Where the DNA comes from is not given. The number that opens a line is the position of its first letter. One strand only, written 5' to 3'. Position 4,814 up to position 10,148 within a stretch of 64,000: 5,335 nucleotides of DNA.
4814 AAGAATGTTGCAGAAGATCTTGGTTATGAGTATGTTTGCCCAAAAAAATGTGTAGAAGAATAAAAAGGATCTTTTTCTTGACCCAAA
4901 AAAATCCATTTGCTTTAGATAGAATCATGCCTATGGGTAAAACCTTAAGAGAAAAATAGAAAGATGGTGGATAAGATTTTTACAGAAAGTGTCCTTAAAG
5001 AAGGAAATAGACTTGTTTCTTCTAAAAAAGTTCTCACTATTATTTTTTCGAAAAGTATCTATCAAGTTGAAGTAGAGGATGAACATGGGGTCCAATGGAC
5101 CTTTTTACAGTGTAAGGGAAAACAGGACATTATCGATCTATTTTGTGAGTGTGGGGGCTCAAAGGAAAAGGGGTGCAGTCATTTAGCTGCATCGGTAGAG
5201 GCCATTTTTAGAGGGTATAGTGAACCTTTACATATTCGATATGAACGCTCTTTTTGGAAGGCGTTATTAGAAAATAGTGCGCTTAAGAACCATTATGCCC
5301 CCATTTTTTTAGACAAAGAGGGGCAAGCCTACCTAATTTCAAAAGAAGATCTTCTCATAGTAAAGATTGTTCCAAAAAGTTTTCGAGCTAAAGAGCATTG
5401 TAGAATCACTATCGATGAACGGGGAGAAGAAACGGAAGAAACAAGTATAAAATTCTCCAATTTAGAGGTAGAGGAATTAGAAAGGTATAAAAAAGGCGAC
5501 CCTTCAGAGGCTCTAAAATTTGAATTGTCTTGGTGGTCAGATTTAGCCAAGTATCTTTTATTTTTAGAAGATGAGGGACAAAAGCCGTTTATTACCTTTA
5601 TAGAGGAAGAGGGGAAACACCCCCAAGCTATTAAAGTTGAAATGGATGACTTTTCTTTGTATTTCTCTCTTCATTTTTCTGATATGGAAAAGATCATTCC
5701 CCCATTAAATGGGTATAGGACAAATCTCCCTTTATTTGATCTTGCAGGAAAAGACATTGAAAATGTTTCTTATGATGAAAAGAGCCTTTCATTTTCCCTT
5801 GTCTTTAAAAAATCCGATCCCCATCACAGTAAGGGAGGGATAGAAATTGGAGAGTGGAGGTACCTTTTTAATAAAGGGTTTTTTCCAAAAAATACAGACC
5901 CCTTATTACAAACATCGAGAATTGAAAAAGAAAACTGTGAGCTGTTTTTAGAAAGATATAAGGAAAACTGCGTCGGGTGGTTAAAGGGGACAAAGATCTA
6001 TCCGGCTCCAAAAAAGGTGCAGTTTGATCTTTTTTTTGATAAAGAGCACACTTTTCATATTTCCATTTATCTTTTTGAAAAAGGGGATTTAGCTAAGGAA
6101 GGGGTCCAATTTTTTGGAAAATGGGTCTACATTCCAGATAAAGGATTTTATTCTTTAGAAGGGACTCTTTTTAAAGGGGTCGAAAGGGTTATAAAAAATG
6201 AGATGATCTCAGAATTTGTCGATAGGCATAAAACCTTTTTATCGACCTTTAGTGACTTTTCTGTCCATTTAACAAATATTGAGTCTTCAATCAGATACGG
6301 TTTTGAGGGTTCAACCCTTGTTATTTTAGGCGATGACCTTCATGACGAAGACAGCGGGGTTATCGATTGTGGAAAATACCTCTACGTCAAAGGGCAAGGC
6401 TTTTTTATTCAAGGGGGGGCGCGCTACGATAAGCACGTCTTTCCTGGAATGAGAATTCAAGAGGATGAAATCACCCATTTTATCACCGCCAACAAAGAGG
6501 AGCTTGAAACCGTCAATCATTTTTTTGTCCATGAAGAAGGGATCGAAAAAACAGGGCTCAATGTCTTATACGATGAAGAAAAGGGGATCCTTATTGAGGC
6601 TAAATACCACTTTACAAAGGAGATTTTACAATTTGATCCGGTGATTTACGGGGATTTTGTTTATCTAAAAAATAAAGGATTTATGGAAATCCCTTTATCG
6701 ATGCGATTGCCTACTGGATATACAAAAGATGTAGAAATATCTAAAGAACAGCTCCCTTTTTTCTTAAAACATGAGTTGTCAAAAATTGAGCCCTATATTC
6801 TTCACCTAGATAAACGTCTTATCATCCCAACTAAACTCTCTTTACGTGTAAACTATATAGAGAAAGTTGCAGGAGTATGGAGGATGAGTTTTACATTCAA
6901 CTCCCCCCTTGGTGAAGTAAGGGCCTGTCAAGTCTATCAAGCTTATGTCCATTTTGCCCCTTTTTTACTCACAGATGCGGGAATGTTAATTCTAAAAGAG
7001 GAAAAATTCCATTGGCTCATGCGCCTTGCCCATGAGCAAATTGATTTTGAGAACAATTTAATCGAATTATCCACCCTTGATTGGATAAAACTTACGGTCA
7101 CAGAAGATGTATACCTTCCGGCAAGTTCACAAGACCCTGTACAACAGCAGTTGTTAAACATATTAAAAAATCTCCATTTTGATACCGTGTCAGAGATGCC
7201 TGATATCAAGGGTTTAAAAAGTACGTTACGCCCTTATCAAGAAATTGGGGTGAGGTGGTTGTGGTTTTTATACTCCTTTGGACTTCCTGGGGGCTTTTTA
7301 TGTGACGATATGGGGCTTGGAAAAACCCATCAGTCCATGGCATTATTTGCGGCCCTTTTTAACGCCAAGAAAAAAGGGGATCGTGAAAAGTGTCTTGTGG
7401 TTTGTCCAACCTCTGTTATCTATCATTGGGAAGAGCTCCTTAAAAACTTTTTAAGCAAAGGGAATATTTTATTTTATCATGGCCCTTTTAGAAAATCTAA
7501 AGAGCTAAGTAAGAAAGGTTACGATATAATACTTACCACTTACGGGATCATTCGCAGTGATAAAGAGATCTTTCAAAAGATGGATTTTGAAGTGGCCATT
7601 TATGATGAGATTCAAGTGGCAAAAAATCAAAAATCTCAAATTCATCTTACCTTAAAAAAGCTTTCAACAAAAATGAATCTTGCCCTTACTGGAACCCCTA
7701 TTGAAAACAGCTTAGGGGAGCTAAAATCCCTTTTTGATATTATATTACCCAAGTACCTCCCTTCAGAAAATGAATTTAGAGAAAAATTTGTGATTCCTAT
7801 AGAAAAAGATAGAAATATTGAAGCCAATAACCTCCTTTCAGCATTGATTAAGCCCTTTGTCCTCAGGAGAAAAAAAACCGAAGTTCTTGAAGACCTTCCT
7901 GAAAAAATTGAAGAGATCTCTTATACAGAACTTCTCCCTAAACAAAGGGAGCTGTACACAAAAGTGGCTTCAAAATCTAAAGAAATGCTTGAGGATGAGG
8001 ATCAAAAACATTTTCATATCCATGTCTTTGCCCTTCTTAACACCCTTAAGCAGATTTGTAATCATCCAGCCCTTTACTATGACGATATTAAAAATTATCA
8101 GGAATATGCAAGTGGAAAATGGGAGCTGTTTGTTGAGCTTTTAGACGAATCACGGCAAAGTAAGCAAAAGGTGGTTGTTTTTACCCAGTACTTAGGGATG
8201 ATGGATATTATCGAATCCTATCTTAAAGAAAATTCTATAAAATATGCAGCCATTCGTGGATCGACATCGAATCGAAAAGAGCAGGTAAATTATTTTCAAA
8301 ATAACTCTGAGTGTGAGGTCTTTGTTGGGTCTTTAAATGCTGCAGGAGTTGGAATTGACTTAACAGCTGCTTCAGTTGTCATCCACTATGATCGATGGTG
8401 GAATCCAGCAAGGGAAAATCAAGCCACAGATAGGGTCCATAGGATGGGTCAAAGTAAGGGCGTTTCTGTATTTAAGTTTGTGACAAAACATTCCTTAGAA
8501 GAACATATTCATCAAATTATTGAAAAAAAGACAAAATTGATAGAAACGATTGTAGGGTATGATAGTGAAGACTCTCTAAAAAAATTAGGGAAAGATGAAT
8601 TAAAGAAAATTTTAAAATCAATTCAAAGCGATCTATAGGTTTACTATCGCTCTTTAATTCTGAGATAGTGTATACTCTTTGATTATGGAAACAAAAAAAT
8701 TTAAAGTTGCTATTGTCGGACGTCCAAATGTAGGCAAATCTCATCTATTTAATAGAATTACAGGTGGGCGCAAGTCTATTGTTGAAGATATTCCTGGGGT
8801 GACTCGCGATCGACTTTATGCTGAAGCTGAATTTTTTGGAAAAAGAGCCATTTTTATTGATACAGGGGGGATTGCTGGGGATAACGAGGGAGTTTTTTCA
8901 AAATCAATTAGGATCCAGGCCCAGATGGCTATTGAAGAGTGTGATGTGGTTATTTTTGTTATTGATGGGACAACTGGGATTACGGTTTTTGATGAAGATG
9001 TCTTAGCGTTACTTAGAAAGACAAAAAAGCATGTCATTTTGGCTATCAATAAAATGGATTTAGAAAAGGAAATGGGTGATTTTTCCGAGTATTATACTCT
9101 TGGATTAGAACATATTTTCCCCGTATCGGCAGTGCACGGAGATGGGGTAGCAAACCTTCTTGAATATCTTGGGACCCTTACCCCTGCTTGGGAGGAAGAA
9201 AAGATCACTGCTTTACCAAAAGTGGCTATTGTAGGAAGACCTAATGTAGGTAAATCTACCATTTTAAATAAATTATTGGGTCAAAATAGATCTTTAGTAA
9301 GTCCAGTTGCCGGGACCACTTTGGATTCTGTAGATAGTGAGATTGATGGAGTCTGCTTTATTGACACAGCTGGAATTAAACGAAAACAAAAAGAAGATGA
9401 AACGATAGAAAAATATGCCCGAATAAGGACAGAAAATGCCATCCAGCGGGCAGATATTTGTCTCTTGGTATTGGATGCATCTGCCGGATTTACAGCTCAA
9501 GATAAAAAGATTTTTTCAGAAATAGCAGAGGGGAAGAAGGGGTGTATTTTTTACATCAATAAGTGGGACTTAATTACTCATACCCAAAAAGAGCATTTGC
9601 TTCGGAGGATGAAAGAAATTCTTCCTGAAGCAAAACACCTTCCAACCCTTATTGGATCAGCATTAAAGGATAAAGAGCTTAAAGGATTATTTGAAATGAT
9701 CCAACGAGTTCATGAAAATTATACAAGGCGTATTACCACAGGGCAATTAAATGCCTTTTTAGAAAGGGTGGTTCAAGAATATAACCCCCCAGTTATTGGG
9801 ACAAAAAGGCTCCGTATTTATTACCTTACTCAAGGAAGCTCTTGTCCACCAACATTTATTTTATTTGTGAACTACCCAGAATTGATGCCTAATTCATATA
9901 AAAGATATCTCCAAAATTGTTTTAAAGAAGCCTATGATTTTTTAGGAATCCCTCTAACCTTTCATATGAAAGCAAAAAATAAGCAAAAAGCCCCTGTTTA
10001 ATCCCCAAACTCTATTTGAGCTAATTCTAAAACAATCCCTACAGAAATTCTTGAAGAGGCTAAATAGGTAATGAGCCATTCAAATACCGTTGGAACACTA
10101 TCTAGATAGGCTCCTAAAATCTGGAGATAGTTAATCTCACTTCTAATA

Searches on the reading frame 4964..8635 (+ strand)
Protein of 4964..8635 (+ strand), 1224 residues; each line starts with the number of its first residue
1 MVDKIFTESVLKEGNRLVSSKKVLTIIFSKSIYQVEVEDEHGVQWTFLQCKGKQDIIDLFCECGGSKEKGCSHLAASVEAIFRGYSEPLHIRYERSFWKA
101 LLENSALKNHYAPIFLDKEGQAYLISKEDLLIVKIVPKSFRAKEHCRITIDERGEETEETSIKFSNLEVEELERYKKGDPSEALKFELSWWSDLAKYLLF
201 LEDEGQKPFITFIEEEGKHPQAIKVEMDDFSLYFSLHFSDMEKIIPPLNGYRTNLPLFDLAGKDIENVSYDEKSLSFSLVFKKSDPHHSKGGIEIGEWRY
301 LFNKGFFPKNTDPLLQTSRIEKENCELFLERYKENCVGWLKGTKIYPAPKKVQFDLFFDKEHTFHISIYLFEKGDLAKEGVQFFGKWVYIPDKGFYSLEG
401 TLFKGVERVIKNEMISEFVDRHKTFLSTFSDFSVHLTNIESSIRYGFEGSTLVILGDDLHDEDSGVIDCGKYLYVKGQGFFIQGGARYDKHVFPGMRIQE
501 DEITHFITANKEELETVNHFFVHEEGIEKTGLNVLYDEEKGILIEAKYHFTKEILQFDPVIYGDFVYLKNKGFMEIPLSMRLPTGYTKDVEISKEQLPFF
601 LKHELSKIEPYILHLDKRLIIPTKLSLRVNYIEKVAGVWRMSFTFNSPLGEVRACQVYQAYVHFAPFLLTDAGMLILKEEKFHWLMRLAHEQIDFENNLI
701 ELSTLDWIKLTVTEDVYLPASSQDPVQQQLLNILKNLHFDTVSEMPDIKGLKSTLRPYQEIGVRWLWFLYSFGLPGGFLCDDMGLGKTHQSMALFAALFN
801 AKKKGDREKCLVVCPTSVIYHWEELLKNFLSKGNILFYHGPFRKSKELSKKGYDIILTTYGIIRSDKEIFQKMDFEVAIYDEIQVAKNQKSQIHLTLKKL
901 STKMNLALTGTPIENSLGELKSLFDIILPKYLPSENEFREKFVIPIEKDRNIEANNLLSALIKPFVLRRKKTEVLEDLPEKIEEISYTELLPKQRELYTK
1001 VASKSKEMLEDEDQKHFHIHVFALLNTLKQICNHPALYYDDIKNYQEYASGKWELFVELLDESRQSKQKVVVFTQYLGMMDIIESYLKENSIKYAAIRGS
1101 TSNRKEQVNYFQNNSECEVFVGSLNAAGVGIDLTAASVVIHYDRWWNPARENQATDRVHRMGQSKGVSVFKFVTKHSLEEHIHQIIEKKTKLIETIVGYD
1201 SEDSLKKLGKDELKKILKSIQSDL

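Call 70: search_protein_families(library=pfam, proteins=[window:4964-8635:+], max_evalue=0.001)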
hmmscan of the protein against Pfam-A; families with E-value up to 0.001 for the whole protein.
window:4964-8635:+ (1224 aa): 5 families
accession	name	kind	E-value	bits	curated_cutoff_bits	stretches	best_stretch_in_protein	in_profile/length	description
PF00176.29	SNF2-rel_dom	-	1e-63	215.6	24.9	1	758-1036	1-289/290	SNF2-related domain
PF00271.37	Helicase_C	-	6e-22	78.4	23.5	1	1052-1162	2-110/110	Helicase conserved C-terminal domain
PF04851.21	ResIII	-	3.3e-10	40.5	22.5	1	754-913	3-163/164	Type III restriction enzyme, res subunit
PF00270.35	DEAD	-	2.5e-06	27.7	26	1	780-914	20-162/167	DEAD/DEAH box helicase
PF11496.14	HDA2-3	-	6.1e-05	22.8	27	1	1024-1187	53-233/278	Class II histone deacetylase complex subunits 2 and 3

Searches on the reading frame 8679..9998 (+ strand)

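Call 70: search_protein_families(library=pfam, proteins=[window:8679-9998:+], max_evalue=0.001)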
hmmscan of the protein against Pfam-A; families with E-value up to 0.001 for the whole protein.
window:8679-9998:+ (440 aa): 17 families
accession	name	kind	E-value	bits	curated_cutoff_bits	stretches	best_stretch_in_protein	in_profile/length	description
PF01926.29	MMR_HSR1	-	1.6e-54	183.3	21.9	2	9-125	1-113/113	50S ribosome-binding GTPase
PF14714.11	KH_dom-like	-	6.7e-29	100.4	27.3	1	351-431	1-81/81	KH-domain-like of EngA bacterial GTPase enzymes, C-terminal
PF00009.33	GTP_EFTU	-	1.5e-24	87.1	26.5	2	180-344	4-185/188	Elongation factor Tu GTP binding domain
PF02421.24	FeoB_N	-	1.6e-24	86.6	27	2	9-161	2-153/156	Ferrous iron transport protein B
PF00350.29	Dynamin_N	-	2.1e-12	47.8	27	1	220-291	98-162/168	Dynamin family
PF03193.22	RsgA_GTPase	-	1.4e-09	38.5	30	1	106-233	43-168/174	RsgA GTPase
PF04548.22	AIG1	-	8.7e-09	35.4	27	1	182-283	3-108/212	AIG1 family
PF00025.27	Arf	-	3.5e-07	30.3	22.3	0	5-164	12-170/174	ADP-ribosylation factor family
PF10662.15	PduV-EutP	-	9.8e-07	29.1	21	1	54-164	35-141/143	Ethanolamine utilisation - propanediol utilisation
PF08477.19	Roc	-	3.4e-06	27.7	27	0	181-218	1-39/119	Ras of Complex, Roc, domain of DAPkinase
PF02492.25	cobW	-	8.4e-06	25.9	20.7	0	255-320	112-178/180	CobW/HypB/UreG, nucleotide-binding domain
PF05621.17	TniB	-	4.4e-05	23.4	22.4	0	164-200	20-56/189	Bacterial TniB protein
PF03266.21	NTPase_1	-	0.00014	22.2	23.9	0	181-227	1-47/168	NTPase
PF00071.28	Ras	-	0.00014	21.9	21.6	0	181-343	1-158/162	Ras family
PF00005.33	ABC_tran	-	0.00019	22.5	25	0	181-205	13-37/137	ABC transporter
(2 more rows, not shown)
